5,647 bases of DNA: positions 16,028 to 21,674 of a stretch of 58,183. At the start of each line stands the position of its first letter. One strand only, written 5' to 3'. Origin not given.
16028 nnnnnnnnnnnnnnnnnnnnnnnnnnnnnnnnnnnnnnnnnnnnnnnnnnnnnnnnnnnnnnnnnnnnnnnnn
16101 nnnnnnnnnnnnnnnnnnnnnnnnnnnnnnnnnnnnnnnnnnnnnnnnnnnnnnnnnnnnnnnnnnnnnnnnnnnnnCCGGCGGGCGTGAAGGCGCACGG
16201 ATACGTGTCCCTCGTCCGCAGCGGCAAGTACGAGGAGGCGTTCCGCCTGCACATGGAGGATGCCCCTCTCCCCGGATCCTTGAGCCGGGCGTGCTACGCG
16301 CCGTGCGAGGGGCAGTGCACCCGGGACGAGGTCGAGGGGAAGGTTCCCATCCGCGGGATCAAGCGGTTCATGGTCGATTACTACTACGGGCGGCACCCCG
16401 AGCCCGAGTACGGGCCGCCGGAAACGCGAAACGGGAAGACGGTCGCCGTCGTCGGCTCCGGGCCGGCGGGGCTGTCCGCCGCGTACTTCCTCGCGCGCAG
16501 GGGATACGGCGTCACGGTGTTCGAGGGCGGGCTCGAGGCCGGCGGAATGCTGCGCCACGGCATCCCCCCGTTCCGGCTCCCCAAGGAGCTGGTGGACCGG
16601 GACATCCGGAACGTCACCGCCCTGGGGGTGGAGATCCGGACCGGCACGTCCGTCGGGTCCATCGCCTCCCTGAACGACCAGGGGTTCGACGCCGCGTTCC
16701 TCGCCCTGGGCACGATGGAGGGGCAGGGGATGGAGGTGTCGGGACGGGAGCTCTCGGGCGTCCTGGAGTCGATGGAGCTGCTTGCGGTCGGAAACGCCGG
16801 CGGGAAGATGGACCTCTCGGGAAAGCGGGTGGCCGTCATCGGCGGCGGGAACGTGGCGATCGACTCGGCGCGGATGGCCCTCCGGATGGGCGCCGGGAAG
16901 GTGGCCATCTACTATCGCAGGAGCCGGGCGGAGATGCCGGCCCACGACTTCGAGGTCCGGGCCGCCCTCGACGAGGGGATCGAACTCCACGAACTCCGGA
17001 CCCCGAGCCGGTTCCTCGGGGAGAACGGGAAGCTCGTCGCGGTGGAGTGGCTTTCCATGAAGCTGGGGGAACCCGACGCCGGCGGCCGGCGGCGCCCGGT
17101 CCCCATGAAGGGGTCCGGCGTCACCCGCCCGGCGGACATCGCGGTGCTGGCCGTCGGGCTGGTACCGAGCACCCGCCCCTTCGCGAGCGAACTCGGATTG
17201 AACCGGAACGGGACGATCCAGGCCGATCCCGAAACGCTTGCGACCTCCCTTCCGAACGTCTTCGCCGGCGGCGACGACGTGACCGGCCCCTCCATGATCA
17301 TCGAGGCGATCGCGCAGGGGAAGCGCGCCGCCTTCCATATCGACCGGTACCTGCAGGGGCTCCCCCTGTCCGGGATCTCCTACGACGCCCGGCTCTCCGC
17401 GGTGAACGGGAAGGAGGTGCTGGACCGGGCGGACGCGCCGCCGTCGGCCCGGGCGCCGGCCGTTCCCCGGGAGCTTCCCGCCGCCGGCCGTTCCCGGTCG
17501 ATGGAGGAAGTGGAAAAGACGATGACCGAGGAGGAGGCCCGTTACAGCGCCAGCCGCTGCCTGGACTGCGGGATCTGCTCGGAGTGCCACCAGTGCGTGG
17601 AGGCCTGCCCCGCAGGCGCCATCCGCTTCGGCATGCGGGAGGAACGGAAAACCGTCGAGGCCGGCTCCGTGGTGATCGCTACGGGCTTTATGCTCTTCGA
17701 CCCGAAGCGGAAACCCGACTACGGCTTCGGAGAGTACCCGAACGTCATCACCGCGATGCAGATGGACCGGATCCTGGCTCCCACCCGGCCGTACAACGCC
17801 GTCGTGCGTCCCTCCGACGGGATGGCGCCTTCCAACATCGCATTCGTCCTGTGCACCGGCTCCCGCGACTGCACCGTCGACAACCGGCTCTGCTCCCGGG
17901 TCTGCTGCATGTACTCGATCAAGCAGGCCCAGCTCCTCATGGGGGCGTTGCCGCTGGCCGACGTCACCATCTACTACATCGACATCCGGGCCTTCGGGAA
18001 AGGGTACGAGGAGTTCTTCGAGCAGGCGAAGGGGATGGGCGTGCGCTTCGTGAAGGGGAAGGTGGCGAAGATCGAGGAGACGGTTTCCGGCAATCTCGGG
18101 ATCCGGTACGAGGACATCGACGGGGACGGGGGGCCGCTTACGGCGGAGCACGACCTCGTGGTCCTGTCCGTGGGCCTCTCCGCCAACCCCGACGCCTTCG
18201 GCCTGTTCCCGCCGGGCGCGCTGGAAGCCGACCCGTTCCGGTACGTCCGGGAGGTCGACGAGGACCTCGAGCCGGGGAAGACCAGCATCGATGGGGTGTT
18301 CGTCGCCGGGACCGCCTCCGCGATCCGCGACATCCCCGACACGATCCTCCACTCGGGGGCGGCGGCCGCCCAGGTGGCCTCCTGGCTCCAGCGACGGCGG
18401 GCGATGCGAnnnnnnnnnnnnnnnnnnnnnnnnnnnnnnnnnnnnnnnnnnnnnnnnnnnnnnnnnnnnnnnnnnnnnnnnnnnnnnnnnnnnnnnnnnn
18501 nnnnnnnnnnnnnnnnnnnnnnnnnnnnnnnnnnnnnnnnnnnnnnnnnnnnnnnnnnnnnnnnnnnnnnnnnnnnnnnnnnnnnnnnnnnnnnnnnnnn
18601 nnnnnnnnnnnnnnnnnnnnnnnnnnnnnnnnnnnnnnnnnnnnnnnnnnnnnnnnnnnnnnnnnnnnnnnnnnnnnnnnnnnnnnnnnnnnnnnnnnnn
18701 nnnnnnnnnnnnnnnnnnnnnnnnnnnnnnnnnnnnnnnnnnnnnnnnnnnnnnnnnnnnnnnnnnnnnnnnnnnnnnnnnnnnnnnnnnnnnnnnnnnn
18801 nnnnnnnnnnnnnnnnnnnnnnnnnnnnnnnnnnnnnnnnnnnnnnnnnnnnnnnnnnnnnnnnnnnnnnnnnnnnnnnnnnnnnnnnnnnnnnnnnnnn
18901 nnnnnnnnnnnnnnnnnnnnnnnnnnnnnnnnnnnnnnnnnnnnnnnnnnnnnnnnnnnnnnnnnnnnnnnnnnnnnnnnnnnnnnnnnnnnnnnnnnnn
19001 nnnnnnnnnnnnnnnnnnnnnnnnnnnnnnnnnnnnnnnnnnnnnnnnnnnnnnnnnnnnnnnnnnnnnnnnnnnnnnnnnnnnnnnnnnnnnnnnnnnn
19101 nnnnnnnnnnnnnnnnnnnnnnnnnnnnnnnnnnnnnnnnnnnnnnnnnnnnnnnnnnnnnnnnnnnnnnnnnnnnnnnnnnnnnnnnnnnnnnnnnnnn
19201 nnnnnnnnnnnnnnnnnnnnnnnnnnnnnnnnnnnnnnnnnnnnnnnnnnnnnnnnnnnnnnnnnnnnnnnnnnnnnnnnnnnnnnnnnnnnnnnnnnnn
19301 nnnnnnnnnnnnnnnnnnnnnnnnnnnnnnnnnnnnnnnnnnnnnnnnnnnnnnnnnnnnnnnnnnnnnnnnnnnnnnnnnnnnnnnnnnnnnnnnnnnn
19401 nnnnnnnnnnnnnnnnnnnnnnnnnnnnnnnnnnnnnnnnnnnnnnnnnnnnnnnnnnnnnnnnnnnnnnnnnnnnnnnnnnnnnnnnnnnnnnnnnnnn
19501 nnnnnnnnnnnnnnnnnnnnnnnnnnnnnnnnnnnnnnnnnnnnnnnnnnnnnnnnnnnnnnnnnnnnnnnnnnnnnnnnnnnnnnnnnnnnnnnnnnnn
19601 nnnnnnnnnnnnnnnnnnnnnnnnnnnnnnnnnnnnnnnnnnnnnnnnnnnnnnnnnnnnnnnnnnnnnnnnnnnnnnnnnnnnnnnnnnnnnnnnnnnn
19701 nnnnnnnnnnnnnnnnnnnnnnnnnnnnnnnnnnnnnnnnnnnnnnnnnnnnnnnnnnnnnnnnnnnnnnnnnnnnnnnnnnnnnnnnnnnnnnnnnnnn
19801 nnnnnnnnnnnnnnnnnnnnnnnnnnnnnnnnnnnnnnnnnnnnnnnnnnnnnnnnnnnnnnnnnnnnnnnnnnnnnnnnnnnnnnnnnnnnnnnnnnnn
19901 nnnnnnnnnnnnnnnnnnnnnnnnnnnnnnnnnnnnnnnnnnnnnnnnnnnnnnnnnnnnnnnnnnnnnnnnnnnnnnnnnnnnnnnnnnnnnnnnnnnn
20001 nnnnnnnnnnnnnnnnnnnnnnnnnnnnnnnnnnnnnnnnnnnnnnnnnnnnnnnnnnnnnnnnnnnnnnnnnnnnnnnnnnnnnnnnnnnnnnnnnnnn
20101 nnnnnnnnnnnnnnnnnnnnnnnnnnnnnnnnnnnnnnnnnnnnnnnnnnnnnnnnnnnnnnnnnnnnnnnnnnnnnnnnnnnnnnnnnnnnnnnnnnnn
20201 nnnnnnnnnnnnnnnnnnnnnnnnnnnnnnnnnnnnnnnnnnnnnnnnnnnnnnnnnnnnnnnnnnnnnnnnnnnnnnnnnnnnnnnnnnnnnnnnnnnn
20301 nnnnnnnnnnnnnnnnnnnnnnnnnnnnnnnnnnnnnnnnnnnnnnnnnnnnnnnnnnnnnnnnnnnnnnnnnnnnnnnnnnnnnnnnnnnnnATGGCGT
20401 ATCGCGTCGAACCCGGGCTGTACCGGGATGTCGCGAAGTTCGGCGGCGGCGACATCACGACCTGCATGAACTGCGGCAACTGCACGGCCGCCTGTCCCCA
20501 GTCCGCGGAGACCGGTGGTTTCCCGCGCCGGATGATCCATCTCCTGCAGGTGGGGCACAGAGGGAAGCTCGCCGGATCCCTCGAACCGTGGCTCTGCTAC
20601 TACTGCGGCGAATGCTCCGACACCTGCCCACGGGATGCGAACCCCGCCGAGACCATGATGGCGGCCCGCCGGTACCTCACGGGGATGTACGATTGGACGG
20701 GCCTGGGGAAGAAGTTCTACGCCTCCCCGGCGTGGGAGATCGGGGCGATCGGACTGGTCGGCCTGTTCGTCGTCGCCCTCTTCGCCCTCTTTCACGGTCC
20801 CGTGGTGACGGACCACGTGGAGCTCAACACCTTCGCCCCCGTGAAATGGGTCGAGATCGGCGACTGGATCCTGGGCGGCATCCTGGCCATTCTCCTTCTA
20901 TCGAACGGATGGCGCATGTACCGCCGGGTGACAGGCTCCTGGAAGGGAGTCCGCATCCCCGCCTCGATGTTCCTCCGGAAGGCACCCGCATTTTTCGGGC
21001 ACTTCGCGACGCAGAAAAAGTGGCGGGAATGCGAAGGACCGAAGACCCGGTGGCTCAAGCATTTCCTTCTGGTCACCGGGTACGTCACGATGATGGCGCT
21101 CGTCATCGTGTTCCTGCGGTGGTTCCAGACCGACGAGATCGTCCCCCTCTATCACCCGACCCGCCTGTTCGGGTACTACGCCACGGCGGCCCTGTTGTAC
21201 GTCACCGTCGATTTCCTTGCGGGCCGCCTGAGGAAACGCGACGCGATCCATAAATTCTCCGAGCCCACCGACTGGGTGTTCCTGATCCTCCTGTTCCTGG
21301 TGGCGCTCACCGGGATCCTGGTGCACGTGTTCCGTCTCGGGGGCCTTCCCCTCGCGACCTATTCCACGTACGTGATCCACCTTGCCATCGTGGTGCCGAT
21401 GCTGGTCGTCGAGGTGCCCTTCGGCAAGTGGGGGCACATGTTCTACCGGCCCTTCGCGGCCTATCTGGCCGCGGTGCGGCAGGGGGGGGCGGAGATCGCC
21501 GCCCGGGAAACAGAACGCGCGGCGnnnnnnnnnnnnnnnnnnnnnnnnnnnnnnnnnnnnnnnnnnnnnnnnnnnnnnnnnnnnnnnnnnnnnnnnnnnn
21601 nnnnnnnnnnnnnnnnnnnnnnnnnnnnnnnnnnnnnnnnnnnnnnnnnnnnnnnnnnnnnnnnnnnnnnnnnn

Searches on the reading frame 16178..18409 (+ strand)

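Call 49: search_protein_families(library=pfam, proteins=[window:16178-18409:+], max_evalue=0.00001)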
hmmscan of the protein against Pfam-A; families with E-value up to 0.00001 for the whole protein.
window:16178-18409:+ (744 aa): 6 families
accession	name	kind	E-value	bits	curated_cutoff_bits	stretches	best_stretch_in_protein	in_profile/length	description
PF07992.20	Pyr_redox_2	-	9.7e-34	117.5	26.1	1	88-381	2-291/291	Pyridine nucleotide-disulphide oxidoreductase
PF14691.11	Fer4_20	-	6.3e-14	52.2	25.8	1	1-69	37-108/113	Dihydroprymidine dehydrogenase domain II, 4Fe-4S cluster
PF13738.12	Pyr_redox_3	-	5.7e-11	42.7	30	0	212-365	161-305/305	Pyridine nucleotide-disulphide oxidoreductase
PF00070.33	Pyr_redox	-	2.4e-09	38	22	0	89-118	2-31/82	Pyridine nucleotide-disulphide oxidoreductase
PF01266.30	DAO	-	5.6e-09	36.4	27.9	1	89-122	2-35/353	FAD dependent oxidoreductase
PF13450.12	NAD_binding_8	-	3.2e-08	34.2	21.9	1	91-126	1-36/68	NAD(P)-binding Rossmann-like domain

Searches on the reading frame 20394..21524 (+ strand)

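Call 40: search_protein_families(library=ncbifam, proteins=[window:20394-21524:+], max_evalue=0.001)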
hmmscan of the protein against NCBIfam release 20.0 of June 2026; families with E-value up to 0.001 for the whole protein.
window:20394-21524:+ (377 aa): 16 families
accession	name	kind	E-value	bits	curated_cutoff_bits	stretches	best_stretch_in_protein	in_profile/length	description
NF038018.1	qmoC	equivalog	1.9e-55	188.8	300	1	10-355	6-357/360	quinone-interacting membrane-bound oxidoreductase complex subunit QmoC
TIGR03290.1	CoB_CoM_SS_C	equivalog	5e-13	49.3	160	1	22-93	2-73/144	CoB--CoM heterodisulfide reductase subunit C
NF041779.1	hetero_SS_HdrC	equivalog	1.7e-09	37.5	350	1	21-88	30-96/198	ferredoxin:CoB-CoM heterodisulfide reductase subunit HdrC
NF041890.1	hdrC_Methbact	equivalog_domain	2.7e-09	36.9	270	1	19-87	26-93/192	ferredoxin:CoB-CoM heterodisulfide reductase subunit HdrC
NF011607.0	PRK15033.1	subfamily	2.1e-07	30.2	524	1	264-360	282-375/389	tricarballylate utilization 4Fe-4S protein TcuB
NF009226.0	PRK12576.1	equivalog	5.6e-07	29.2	344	0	66-94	208-236/317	succinate dehydrogenase/fumarate reductase iron-sulfur subunit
TIGR01971.1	NuoI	subfamily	5.9e-06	25.9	113.05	0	66-82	81-97/121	NADH-quinone oxidoreductase, chain I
NF004616.0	PRK05950.1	subfamily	8.6e-06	25.1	228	0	64-95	202-233/238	succinate dehydrogenase iron-sulfur subunit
TIGR00314.1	cdhA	equivalog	1.2e-05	23.3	781.3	1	21-89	398-460/784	CO dehydrogenase/acetyl-CoA synthase complex subunit alpha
TIGR02512.1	FeFe_hydrog_A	subfamily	2.1e-05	23.6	405.95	1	20-82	5-66/375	[FeFe] hydrogenase, group A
NF045874.1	Vhu_polyferre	exception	2.9e-05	23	600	1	21-82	291-345/381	F420-non-reducing hydrogenase associated-polyferredoxin VhuB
NF040612.1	F420_dehyd_FpoI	exception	4.2e-05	23.4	180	0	21-102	41-113/135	F420H2 dehydrogenase subunit FpoI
NF058577.1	FdxA_fam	equivalog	0.00028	21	65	0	22-38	36-52/52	4Fe-4S ferredoxin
NF009051.0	PRK12385.1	equivalog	0.00033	20.2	333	0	21-88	146-225/244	succinate dehydrogenase/fumarate reductase iron-sulfur subunit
TIGR00384.1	dhsB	subfamily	0.00038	20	88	0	20-88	138-218/222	succinate dehydrogenase and fumarate reductase iron-sulfur protein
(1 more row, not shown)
